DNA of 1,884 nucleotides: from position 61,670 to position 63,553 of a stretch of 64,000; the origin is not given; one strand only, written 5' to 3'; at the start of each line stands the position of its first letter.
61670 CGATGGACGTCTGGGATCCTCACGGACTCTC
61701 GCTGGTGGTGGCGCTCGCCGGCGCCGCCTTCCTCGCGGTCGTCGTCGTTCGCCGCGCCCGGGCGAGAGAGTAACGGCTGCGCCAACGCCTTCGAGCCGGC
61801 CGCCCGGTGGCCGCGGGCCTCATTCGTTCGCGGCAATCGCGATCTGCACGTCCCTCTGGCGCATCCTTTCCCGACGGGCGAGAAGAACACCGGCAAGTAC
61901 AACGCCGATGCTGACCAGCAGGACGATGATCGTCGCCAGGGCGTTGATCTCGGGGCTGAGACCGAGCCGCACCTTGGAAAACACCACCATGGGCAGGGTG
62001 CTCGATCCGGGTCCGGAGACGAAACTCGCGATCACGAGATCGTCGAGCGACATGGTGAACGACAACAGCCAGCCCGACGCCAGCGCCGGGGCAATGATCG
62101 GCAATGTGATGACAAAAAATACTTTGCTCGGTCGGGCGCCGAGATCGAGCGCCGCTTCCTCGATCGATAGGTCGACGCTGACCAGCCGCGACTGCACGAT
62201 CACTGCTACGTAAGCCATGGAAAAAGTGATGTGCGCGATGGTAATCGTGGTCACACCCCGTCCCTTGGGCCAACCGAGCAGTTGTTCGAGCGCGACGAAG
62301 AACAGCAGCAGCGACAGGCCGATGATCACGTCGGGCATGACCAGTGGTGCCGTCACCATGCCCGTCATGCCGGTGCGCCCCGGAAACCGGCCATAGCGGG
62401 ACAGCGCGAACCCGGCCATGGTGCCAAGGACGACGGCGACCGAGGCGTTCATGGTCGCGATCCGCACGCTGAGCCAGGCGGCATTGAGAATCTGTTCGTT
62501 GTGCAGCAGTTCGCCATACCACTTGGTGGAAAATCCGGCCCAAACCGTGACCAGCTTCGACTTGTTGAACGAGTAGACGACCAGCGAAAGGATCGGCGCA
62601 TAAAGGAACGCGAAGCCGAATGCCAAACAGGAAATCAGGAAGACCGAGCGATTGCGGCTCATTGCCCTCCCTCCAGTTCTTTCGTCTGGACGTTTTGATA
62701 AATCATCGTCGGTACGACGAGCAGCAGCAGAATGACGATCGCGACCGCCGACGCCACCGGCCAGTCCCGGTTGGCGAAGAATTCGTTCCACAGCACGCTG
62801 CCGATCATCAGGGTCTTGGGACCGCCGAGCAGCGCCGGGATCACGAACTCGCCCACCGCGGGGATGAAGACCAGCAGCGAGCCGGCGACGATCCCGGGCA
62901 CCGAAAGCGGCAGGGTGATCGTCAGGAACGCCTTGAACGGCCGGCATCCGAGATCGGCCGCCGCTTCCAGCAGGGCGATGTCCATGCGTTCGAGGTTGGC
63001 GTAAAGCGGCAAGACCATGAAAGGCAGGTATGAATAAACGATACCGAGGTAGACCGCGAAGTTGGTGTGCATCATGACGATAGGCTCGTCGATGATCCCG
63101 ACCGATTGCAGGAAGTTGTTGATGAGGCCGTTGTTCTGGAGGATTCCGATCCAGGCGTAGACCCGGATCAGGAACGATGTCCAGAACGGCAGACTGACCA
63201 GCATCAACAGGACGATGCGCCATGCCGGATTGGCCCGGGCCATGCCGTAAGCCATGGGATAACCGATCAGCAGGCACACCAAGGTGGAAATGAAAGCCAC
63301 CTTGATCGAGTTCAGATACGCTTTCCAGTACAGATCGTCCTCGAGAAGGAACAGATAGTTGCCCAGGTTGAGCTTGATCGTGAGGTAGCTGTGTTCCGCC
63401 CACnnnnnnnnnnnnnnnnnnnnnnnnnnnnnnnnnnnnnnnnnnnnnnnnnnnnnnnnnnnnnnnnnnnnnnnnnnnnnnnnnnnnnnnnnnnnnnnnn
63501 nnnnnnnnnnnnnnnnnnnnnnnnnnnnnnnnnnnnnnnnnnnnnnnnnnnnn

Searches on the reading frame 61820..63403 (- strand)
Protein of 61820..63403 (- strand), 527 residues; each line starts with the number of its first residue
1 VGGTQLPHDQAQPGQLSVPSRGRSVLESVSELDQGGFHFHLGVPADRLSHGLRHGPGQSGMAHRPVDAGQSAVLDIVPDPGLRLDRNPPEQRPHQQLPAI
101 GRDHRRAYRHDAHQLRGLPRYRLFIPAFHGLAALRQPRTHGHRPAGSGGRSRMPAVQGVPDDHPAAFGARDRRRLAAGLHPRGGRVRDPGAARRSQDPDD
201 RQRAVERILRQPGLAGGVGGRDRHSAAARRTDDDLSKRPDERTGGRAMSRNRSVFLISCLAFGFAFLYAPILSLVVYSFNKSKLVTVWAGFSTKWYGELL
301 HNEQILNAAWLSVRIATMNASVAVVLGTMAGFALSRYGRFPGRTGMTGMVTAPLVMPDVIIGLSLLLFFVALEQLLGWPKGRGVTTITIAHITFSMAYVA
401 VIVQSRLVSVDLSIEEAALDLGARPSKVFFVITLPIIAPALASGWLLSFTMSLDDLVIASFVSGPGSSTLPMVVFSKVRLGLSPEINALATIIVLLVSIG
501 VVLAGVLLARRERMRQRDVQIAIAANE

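Call 5: search_protein_families(library=pfam, proteins=[window:61820-63403:-], max_evalue=0.01)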
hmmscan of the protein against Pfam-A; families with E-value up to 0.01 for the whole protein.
window:61820-63403:- (527 aa): 1 family
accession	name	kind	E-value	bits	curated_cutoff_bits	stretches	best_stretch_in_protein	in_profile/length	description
PF00528.27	BPD_transp_1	-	1.5e-13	51.3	26.4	1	324-511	2-181/184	Binding-protein-dependent transport system inner membrane component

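Call 6: search_protein_families(library=ncbifam, proteins=[window:61820-63403:-], max_evalue=0.01)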
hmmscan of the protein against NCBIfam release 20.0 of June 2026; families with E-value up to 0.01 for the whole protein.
window:61820-63403:- (527 aa): 28 families (the best 25 are shown)
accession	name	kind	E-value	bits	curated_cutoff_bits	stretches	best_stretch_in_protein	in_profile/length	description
NF007889.0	PRK10592.1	equivalog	1.2e-111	372.8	476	1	251-522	7-278/281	putrescine ABC transporter permease PotI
NF007047.0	PRK09500.1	equivalog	1.2e-72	244.7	326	1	262-512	13-255/257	spermidine/putrescine ABC transporter permease PotC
NF043073.1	MMSYN1_0195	equivalog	1.1e-43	149.6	1250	1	261-516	11-256/1021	spermidine/putrescine ABC transporter permease/substrate-binding protein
TIGR02141.1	modB_ABC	equivalog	5.2e-20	72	182.6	1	310-510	1-207/208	molybdate ABC transporter permease subunit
NF006939.0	PRK09421.1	equivalog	5.4e-20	71.8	262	1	303-516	6-228/230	molybdate ABC transporter permease subunit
TIGR00969.1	3a0106s02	subfamily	2.5e-19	69.8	240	1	254-504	18-265/272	sulfate ABC transporter permease subunit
TIGR01581.1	Mo_ABC_porter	hypoth_equivalog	3.7e-19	69.1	210.3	1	298-498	12-220/225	ABC transporter permease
TIGR03255.1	PhnV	equivalog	1.8e-18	67.2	358.7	1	261-511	20-265/270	2-aminoethylphosphonate ABC transport system, membrane component PhnV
TIGR03262.1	PhnU2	equivalog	7.2e-17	61.2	593.25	1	256-512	7-260/546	putative 2-aminoethylphosphonate ABC transporter permease subunit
NF011624.0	PRK15050.1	equivalog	1.3e-16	60.5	247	1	250-518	23-295/297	2-aminoethylphosphonate ABC transporter permease subunit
TIGR02139.1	permease_CysT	equivalog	8.4e-16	58.3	246.1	1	262-504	9-254/265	sulfate ABC transporter permease subunit CysT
NF008208.0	PRK10971.1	equivalog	1.5e-15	57.4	415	1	260-504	15-262/277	sulfate/thiosulfate ABC transporter permease CysT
TIGR02140.1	permease_CysW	equivalog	2.4e-15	56.7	329.1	1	255-511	5-259/261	sulfate ABC transporter permease subunit CysW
NF040839.1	tungstate_WtpB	equivalog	4.6e-15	55.9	340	1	261-499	11-238/251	tungstate ABC transporter permease WtpB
NF008620.0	PRK11602.1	equivalog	2.8e-12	46.5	442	1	261-465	28-227/291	sulfate/thiosulfate ABC transporter permease CysW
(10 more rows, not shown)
